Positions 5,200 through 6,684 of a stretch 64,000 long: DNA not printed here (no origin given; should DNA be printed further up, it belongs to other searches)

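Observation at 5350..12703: Three-gene operon: dynamin-like GTPase, giant Hsp70/actin-fold ATPase and a 394-aa unknown protein, with paralogous hairpins in both internal spacers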

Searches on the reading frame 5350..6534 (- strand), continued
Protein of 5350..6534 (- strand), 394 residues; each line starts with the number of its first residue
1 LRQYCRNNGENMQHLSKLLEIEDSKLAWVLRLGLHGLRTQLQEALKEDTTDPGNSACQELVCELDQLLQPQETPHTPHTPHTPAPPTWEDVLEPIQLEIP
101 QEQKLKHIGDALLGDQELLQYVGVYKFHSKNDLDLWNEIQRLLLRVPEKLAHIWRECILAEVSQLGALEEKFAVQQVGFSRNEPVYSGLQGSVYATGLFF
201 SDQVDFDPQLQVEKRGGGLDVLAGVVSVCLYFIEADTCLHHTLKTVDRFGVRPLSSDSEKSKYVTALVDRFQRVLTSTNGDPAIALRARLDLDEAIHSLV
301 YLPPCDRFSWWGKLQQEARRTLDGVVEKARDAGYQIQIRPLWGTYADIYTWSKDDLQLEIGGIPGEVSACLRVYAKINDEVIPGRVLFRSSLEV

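Call 76: find_encoding_contigs(protein=P0463, flank=10000, max_places=1)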
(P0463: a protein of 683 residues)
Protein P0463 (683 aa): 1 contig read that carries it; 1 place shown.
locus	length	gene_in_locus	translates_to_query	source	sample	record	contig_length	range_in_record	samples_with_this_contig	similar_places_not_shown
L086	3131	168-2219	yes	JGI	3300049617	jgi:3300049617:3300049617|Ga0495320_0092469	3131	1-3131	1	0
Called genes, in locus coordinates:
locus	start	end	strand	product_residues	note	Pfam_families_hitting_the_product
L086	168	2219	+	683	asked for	-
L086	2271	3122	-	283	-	-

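Call 78: list_cluster_members(proteins=[L081:6667-10014:+, L083:1199-4966:+, L084:6585-10001:+, L085:3889-7722:+, L081:4093-6657:+, L084:3918-6557:+, L085:1011-3866:+, L081:16745-18295:-, L083:12636-13787:+, L085:9524-12421:-])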
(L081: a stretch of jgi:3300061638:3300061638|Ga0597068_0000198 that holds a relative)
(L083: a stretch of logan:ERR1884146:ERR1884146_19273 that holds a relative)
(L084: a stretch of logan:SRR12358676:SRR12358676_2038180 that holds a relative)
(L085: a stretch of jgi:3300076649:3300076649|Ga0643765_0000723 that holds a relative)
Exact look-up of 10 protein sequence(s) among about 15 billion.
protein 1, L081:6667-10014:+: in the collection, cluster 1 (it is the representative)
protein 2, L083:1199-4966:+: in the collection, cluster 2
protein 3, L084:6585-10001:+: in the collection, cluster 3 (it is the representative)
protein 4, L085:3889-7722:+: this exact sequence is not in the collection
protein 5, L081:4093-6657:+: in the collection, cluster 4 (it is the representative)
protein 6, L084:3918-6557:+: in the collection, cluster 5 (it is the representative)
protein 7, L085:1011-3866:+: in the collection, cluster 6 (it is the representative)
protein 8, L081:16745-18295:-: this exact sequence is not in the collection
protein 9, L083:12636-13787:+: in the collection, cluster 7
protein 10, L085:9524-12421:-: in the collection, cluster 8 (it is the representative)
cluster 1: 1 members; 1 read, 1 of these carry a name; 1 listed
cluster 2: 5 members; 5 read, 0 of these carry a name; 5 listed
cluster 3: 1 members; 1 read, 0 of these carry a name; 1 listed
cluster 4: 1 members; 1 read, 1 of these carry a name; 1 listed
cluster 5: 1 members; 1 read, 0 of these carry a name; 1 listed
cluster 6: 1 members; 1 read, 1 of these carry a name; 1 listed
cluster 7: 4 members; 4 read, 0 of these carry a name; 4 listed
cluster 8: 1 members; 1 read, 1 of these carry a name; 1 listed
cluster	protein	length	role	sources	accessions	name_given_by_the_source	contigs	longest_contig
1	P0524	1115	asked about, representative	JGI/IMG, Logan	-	hypothetical protein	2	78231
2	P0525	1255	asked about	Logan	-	-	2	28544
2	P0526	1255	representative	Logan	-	-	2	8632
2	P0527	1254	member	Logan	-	-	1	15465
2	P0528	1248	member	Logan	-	-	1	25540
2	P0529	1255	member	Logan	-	-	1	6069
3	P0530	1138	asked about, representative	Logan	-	-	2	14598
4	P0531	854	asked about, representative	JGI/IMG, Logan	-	hypothetical protein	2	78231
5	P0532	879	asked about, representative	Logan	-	-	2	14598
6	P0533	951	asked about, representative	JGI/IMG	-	hypothetical protein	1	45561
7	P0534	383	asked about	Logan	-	-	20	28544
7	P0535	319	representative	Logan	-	-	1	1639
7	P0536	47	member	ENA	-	-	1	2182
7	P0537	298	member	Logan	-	-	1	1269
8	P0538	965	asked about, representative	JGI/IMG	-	serine/threonine protein kinase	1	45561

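Call 96: find_related_loci(query=A5, collection=metagenome_contigs, flank=8000)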
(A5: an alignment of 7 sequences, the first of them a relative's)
Query A5 (1115 aa) in metagenome_contigs; peptide patterns used: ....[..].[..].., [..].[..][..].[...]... (x = any residue, [..] = any of these).
600 stretches matched a pattern (row limit reached: there are more); 42 encode a relative of the query (tblastn E <= 1e-3); 41 distinct loci.
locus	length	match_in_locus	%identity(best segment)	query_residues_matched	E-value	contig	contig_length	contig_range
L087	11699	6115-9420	42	1-1115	0e+0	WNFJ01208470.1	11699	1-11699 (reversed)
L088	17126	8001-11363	39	1-1115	0e+0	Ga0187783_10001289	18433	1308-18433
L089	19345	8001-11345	39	1-1115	0e+0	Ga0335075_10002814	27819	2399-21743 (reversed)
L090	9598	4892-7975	29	140-1115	2e-102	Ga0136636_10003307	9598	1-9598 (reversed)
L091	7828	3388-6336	28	176-1115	3e-98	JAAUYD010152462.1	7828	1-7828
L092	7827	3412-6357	28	176-1115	2e-98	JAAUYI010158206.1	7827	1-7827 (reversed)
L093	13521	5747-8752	30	148-1115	3e-98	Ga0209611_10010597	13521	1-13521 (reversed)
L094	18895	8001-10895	29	176-1115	2e-97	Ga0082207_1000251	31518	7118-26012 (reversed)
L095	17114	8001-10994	28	153-1115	9e-97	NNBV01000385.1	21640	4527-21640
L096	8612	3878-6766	29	176-1115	4e-97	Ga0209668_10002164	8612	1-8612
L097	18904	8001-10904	29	176-1115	8e-96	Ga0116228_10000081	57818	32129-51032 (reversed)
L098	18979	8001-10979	30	158-1115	1e-95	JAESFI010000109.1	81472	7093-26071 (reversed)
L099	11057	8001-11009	29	152-1115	3e-95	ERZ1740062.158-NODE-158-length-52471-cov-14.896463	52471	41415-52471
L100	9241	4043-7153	28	124-1115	5e-95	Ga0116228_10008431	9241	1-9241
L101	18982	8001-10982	27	165-1115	6e-95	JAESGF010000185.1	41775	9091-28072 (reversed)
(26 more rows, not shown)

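Call 99: search_protein_families(library=pfam, proteins=[L081:11229-12935:+, L081:12973-13821:+, L081:2277-4043:+, L088:12573-14306:+, L088:14340-15200:+, L087:310-1830:+, L087:1830-3413:+, L081:1787-2284:+], max_evalue=0.1)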
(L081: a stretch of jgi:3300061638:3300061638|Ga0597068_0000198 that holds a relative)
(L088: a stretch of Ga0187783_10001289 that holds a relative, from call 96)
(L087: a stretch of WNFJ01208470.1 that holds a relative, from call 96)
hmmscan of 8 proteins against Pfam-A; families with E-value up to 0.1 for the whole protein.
L081:11229-12935:+ (568 aa): 0 families

L081:12973-13821:+ (282 aa): 1 family
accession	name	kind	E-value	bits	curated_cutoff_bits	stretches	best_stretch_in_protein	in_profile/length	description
PF05531.17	NPV_P10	-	0.036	15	29.8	1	43-105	4-66/75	Nucleopolyhedrovirus P10 protein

L081:2277-4043:+ (588 aa): 1 family
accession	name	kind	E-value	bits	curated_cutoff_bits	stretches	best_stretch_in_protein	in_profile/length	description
PF14362.11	DUF4407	-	1.9e-65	221.5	31.3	1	14-356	1-296/297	Domain of unknown function (DUF4407)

L088:12573-14306:+ (577 aa): 2 families
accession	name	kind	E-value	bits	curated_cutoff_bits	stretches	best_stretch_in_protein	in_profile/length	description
PF00012.26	HSP70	-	1.9e-07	30.1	20.6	1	156-407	136-359/599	Hsp70 protein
PF25229.1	Salactin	-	0.0066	16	27.1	1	347-423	251-331/335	Salactin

L088:14340-15200:+ (286 aa): 2 families
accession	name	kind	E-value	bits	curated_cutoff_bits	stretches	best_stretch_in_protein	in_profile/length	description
PF05394.16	AvrB_AvrC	-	0.064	12.9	23.2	1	70-134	188-247/326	Avirulence protein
PF12325.13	TMF_TATA_bd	-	0.099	13.2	29.1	0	30-95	19-88/115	TATA element modulatory factor 1 TATA binding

L087:310-1830:+ (506 aa): 3 families
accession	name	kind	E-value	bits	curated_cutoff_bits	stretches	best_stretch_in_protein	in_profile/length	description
PF14362.11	DUF4407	-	2.8e-66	224.3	31.3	1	19-372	2-294/297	Domain of unknown function (DUF4407)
PF21408.2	MTR4-like_stalk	-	0.014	16.1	24.2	1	278-313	9-44/64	Exosome RNA helicase MTR4-like, stalk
PF04799.18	Fzo_mitofusin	-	0.1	12.5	27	0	419-457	62-100/161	fzo-like conserved region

L087:1830-3413:+ (527 aa): 0 families

L081:1787-2284:+ (165 aa): 0 families

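Call 103: fold_search(model_id=the predicted structure, library=viral)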
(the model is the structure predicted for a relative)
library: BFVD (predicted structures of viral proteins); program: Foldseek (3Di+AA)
matches with E <= 10: 161; with E <= 0.001: 0
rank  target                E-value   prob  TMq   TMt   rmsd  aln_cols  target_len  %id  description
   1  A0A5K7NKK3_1          1.2e-01  0.10  0.12  0.05  27.5       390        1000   10  (no name in the UniProt tables at hand)
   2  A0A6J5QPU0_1          1.5e-01  0.06  0.09  0.04  34.4       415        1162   12  Large polyvalent protein associated domain-containing protein [uncultured Caudovirales phage]
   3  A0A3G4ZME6            1.6e-01  0.11  0.12  0.07  19.9       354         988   11  Uncharacterized protein [Terrestrivirus sp.]
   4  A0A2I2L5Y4            2.4e-01  0.06  0.10  0.10  24.6       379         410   11  Uncharacterized protein [Orpheovirus IHUMI-LCC2]
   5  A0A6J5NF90            2.9e-01  0.14  0.11  0.17  21.6       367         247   11  Uncharacterized protein (Fragment) [uncultured Caudovirales phage]
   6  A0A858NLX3            3.3e-01  0.12  0.15  0.16  22.5       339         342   10  (no name in the UniProt tables at hand)
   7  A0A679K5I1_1          4.8e-01  0.04  0.11  0.07  21.5       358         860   12  (no name in the UniProt tables at hand)
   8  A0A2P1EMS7            7.0e-01  0.03  0.10  0.11  20.8       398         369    9  Ankyrin repeat protein [Moumouvirus australiensis]
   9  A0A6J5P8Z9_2          8.7e-01  0.03  0.10  0.04  26.7       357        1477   10  ART-PolyVal-like domain-containing protein [uncultured Caudovirales phage]
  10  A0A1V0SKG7            9.7e-01  0.04  0.12  0.09  19.9       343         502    9  Uncharacterized protein [Klosneuvirus KNV1]
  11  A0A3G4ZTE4            1.1e+00  0.13  0.14  0.16   8.9       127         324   10  Uncharacterized protein [Edafosvirus sp.]
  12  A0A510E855            1.2e+00  0.06  0.11  0.17  23.4       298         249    9  (no name in the UniProt tables at hand)
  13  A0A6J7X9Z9            1.4e+00  0.07  0.09  0.17  17.5       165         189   14  Uncharacterized protein [uncultured Caudovirales phage]
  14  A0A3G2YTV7            1.5e+00  0.03  0.11  0.14  31.8       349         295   12  (no name in the UniProt tables at hand)
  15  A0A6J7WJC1            1.6e+00  0.13  0.10  0.05  16.9       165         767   14  Uncharacterized protein [uncultured Caudovirales phage]
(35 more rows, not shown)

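Call 117: search_protein_families(library=padloc, proteins=[L081:2277-4043:+, L081:4093-6657:+, L081:6667-10014:+, L081:10001-11206:+, L081:11229-12935:+, L081:12973-13821:+], max_evalue=0.01)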
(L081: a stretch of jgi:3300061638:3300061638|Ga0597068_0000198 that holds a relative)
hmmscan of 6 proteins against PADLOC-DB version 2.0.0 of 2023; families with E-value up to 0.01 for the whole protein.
L081:2277-4043:+ (588 aa): 0 families

L081:4093-6657:+ (854 aa): 1 family
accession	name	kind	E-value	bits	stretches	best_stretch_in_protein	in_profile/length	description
PDLC03839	LeoA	-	2.4e-06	24.9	1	34-92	39-100/559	-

L081:6667-10014:+ (1115 aa): 1 family
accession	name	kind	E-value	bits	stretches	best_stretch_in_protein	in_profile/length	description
PDLC04731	PDC-M61B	-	0.0086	12.8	0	487-511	344-368/588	-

L081:10001-11206:+ (401 aa): 0 families

L081:11229-12935:+ (568 aa): 0 families

L081:12973-13821:+ (282 aa): 0 families

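Call 119: search_protein_families(library=ncbifam, alignment_id=A7, max_evalue=1)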
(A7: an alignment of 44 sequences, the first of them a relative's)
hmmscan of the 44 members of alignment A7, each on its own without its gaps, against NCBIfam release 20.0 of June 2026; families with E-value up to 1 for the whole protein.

A. member 1, P0121 (383 aa): 0 families

B. families by the number of members that match (of 44 scanned): 8 families
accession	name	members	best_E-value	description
NF003345.0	PRK04358.1-6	1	0.015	hypothetical protein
NF008276.0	PRK11054.1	1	0.017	DNA helicase IV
NF052537.1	CoM_syn_XcbE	1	0.037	coenzyme M biosynthesis enzyme XcbE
NF038134.1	choice_anch_M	1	0.059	choice-of-anchor M domain-containing protein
NF045621.1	Npun_F0813_fam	1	0.072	Npun_F0813 family protein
NF008124.0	PRK10872.1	1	0.094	GTP diphosphokinase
NF008565.1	PRK11512.1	1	0.23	multiple antibiotic resistance transcriptional regulator MarR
TIGR01841.1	phasin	1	0.86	TIGR01841 family phasin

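Call 120: search_solved_structures(query=A7, max_evalue=10)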
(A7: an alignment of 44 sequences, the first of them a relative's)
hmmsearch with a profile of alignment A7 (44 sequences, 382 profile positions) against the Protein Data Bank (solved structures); distinct sequences matched with E-value up to 10: 4.
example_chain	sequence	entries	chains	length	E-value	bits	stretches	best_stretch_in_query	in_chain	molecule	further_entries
8szz_0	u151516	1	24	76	0.34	13.5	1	22-63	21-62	O32-ZL4 Component A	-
6kez_M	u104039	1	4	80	0.68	12.5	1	28-86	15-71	Calvin cycle protein CP12-2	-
3qv1_G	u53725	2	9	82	0.73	12.4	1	27-86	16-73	CP12 protein | Photosyntetic glyceraldehyde-3-phosphate dehydrogenase (a4 isoform)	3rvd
7bqs_A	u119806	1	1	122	2.2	10.8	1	31-115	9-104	Nomur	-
